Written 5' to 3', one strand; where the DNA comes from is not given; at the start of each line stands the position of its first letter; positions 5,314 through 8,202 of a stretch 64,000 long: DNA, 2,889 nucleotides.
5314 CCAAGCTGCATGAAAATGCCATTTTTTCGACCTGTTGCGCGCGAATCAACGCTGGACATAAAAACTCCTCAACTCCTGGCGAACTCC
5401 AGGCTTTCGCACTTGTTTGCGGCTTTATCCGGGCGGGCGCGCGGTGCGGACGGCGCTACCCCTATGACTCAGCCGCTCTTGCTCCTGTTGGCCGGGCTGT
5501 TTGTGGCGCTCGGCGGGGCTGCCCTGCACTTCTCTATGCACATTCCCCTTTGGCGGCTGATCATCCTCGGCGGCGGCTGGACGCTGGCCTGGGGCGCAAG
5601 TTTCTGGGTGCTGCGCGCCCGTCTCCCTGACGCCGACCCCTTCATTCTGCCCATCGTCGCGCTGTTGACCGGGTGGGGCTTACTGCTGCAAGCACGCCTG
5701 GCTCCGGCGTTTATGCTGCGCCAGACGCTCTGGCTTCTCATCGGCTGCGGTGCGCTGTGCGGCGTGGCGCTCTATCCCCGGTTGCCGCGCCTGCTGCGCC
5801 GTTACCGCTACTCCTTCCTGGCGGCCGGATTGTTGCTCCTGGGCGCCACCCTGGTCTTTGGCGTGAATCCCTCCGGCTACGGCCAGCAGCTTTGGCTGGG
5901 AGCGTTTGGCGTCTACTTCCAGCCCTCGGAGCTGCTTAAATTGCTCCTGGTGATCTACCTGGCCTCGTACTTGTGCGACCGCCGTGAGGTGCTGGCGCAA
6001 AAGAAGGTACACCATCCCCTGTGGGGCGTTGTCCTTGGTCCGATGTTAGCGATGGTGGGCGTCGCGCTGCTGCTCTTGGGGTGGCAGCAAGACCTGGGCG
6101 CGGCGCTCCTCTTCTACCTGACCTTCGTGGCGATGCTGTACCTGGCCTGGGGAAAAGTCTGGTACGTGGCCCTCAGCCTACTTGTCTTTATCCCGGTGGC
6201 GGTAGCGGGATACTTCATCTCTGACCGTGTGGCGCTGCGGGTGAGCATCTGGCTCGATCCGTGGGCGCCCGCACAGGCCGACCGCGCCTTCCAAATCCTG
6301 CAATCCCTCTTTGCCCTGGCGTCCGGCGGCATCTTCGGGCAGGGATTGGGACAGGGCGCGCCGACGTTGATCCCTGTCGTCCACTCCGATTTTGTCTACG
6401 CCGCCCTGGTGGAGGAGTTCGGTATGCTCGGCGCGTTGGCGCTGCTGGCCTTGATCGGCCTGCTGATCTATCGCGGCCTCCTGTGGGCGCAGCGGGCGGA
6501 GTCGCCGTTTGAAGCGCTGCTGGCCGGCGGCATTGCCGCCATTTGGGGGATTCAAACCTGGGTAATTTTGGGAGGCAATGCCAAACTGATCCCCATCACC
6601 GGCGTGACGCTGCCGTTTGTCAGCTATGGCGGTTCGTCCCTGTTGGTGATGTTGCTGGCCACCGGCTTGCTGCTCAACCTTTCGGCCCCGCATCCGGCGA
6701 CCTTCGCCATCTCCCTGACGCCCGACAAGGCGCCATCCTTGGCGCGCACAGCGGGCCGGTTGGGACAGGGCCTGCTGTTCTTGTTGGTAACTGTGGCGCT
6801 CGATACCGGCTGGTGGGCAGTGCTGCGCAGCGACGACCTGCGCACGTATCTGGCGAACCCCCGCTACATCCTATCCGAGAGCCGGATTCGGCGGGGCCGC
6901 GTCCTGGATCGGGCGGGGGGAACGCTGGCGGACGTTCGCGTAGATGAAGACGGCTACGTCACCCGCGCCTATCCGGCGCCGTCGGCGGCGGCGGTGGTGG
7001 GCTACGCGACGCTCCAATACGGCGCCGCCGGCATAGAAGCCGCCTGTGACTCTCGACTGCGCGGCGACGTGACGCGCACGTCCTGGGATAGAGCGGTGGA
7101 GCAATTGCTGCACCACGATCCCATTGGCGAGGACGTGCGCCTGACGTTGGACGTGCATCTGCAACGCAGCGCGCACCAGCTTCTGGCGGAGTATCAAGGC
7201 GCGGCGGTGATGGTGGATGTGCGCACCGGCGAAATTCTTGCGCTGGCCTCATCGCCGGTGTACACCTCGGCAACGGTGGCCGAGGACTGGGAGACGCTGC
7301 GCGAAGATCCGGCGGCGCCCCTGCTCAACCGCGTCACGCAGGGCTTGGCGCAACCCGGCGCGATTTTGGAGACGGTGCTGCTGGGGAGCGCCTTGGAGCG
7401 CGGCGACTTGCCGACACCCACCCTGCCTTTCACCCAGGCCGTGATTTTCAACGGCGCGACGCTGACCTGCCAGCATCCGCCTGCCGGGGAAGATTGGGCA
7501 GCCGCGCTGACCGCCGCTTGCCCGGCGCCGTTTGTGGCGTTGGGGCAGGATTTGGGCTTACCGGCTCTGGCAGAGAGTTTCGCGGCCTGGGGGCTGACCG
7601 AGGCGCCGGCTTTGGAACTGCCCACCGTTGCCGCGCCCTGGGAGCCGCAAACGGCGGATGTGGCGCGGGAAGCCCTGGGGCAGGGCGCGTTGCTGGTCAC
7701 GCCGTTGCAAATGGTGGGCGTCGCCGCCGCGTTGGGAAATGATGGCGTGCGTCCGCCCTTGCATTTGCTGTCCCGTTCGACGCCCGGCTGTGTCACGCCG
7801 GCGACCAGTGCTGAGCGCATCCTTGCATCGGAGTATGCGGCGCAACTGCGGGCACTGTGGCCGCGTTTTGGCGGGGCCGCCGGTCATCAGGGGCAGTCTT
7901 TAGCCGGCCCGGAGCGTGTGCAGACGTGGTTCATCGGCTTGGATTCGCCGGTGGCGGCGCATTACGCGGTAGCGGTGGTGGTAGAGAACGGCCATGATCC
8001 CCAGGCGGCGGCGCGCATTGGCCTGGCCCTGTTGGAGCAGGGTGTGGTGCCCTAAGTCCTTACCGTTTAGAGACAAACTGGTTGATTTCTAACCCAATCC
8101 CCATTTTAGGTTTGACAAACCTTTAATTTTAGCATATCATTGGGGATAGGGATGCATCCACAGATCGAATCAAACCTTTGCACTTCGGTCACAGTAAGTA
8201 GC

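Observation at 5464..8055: SEDS glycosyltransferase fused in one polypeptide to a PBP-fold domain that appears to have lost SxxK and KTG motifs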

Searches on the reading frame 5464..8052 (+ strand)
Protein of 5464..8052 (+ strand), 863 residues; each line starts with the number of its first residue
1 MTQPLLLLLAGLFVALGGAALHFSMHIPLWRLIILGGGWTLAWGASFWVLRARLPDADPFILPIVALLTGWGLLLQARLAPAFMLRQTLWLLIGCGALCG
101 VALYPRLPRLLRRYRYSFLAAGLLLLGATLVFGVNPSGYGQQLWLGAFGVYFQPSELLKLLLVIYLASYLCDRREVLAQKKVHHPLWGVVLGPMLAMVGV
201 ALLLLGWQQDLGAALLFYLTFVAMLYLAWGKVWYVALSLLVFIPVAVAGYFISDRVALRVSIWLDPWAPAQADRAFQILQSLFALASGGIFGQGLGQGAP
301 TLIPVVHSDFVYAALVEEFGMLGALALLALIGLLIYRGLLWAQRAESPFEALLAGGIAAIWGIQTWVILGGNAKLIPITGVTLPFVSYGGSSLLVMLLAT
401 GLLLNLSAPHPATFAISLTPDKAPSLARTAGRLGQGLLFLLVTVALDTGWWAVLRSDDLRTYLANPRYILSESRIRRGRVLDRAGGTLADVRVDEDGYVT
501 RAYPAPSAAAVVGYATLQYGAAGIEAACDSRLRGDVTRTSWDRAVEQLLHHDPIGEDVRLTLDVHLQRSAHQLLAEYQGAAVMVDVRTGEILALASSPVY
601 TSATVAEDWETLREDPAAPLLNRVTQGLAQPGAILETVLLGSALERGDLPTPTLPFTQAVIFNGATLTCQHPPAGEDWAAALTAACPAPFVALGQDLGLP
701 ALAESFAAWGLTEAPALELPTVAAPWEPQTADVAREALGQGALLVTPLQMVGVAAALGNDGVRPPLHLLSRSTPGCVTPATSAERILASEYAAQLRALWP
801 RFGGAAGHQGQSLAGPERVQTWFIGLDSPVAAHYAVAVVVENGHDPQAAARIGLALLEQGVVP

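Call 5: search_protein_families(library=pfam, proteins=[window:5464-8052:+], max_evalue=1)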
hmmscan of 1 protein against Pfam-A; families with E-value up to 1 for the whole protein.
window:5464-8052:+ (863 aa): 3 families
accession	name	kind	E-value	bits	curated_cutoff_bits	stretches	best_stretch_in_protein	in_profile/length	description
PF01098.24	FTSW_RODA_SPOVE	-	3.8e-72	243.7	26.4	1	82-408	36-352/356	Cell cycle protein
PF00905.27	Transpeptidase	-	1.6e-18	67.4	22.1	1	579-797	1-213/299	Penicillin binding protein transpeptidase domain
PF21922.1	PBP_dimer_2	-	2.5e-10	40.9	27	1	477-558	1-83/83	Penicillin binding protein A dimerisation domain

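Call 6: search_protein_families(library=ncbifam, proteins=[window:5464-8052:+], max_evalue=1)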
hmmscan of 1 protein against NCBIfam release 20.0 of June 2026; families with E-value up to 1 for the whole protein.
window:5464-8052:+ (863 aa): 24 families
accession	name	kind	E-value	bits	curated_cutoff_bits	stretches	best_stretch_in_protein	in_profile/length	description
TIGR02614.1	ftsW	equivalog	5.3e-75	252.7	337.5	1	82-407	36-354/357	putative lipid II flippase FtsW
TIGR02210.1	rodA_shape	equivalog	2.4e-57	194.7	336.7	1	67-407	12-353/357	rod shape-determining protein RodA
TIGR02615.1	spoVE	exception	2.4e-56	191.7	448.8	1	83-407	37-353/354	stage V sporulation protein E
NF008042.0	PRK10774.1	equivalog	1.8e-39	135.9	493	1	86-406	75-388/405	cell division protein FtsW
TIGR03423.1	pbp2_mrdA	equivalog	6.7e-38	130.6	455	1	516-770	181-462/593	penicillin-binding protein 2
NF008060.0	PRK10794.1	equivalog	1.3e-32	113.2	590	1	105-406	65-359/370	peptidoglycan glycosyltransferase MrdB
NF037961.1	RodA_shape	subfamily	8.7e-26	91.2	150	2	268-400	266-401/415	rod shape-determining protein RodA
NF008061.0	PRK10795.1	equivalog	2.3e-17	62.8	962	1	515-647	202-345/634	peptidoglycan DD-transpeptidase MrdA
NF051842.1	PBP4_5_Efaec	equivalog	1.9e-15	56.3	700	1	519-648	290-429/668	penicillin-binding protein PBP4(5)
NF011685.0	PRK15105.1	subfamily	6.5e-11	41.5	737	1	501-770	167-448/588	peptidoglycan glycosyltransferase FtsI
NF000237.1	MECA_PBP2A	equivalog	1.7e-09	36.6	750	1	554-633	320-403/668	PBP2a family beta-lactam-resistant peptidoglycan transpeptidase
TIGR02214.1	spoVD_pbp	equivalog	1.7e-09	36.6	688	1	510-761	156-424/636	stage V sporulation protein D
NF000410.1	MECA1_pure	exception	6.2e-08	31.2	1480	1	554-633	318-401/666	PBP2a family beta-lactam-resistant peptidoglycan transpeptidase MecA1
NF000406.1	MECB_PBP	exception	2e-07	29.8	1450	1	548-634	313-404/674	PBP2a family beta-lactam-resistant peptidoglycan transpeptidase MecB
NF000409.1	MECA_pure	exception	2.5e-07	29.6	1490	1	555-633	321-403/668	PBP2a family beta-lactam-resistant peptidoglycan transpeptidase MecA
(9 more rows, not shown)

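Call 7: search_solved_structures(query=window:5464-8052:+, max_evalue=0.01, show_alignments=0)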
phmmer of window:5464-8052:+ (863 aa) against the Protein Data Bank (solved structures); distinct sequences matched with E-value up to 0.01: 83 (the best 60 are shown).
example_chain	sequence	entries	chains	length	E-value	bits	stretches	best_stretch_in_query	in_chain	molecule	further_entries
25hr_A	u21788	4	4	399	2.1e-35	125.4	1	82-406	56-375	Probable peptidoglycan glycosyltransferase FtsW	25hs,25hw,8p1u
8bh1_A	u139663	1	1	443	2.2e-35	125.3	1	82-406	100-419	Probable peptidoglycan glycosyltransferase FtsW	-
8tj3_B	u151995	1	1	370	3.7e-31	111.4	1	61-407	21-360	Peptidoglycan glycosyltransferase MrdB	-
6bar_A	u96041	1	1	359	9.2e-29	103.5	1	65-405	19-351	Rod shape determining protein RodA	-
6pl5_A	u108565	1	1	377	1e-28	103.3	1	65-405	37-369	Peptidoglycan glycosyltransferase RodA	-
6bas_A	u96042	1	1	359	2e-27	99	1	65-405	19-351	Peptidoglycan glycosyltransferase RodA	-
6pl6_A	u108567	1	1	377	2.2e-27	98.9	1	65-405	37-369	Peptidoglycan glycosyltransferase RodA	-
4n1x_A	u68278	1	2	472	2.8e-25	92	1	465-797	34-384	Peptidoglycan glycosyltransferase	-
4mnr_A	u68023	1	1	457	5e-25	91.1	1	461-850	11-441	Peptidoglycan glycosyltransferase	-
4ra7_A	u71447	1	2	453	5e-25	91.1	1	464-797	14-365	Peptidoglycan glycosyltransferase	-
4jbf_A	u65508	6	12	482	7.3e-25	90.6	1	464-797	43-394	Peptidoglycan glycosyltransferase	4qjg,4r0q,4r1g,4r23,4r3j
3un7_A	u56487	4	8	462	2.6e-23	85.5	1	464-851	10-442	Penicillin-binding protein A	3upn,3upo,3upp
3lo7_A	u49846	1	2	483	4.9e-23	84.5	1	464-851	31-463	Penicillin-binding protein A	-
6g9f_A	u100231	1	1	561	1.3e-15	60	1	516-771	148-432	Peptidoglycan D,D-transpeptidase MrdA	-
6g9p_A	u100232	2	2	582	1.4e-15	59.8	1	516-771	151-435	Peptidoglycan D,D-transpeptidase MrdA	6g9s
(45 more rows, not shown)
